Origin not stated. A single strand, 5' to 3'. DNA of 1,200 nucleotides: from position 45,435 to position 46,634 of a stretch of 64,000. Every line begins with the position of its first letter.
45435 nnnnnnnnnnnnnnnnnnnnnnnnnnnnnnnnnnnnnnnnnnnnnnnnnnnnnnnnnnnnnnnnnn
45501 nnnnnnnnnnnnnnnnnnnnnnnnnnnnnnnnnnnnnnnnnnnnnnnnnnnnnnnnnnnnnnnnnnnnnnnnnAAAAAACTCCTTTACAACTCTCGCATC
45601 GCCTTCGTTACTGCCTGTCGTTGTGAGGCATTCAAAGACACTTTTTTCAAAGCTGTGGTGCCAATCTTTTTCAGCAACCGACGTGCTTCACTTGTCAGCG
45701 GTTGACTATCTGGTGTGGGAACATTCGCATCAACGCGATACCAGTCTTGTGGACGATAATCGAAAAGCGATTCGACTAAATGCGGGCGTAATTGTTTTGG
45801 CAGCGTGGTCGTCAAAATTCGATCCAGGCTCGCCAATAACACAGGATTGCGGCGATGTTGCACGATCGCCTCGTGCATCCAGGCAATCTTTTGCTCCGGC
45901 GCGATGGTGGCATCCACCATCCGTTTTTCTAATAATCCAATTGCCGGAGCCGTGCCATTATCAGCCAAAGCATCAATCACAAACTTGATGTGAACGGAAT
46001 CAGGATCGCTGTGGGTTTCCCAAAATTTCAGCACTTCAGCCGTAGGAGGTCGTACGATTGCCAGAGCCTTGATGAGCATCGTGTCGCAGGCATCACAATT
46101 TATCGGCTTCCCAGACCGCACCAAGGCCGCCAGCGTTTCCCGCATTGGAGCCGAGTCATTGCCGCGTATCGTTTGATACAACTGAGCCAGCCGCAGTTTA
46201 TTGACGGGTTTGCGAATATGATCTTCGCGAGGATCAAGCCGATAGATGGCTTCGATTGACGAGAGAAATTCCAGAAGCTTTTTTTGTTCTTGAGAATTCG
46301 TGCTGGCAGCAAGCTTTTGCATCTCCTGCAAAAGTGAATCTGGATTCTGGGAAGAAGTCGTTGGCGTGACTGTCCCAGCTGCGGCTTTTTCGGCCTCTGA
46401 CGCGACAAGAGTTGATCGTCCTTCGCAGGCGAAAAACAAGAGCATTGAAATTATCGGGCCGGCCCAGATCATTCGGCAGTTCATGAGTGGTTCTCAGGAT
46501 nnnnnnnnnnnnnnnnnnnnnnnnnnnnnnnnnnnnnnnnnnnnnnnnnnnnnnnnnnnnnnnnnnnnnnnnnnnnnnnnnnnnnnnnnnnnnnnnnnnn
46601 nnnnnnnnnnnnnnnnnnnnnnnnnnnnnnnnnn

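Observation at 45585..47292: Tandem paralog pair, one with a lipoprotein-type signal and one cytoplasmic, between the metzincin and PAAR.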

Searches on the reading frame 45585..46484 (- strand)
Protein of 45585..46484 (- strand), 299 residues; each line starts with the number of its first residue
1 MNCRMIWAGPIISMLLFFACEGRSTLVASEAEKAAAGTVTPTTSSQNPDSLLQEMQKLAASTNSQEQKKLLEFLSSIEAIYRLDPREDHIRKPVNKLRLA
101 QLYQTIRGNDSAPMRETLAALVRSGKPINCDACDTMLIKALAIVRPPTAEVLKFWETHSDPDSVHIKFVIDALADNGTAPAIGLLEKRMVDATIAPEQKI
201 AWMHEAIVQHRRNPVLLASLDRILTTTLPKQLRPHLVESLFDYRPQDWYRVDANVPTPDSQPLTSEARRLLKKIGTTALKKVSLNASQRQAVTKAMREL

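Call 4: search_protein_families(library=pfam, proteins=[window:45585-46484:-], max_evalue=0.1)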
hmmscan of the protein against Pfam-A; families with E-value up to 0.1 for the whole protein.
window:45585-46484:- (299 aa): 0 families

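Call 7: search_protein_families(library=ncbifam, proteins=[window:45585-46484:-], max_evalue=0.1)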
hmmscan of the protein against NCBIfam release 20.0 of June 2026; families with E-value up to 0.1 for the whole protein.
window:45585-46484:- (299 aa): 0 families
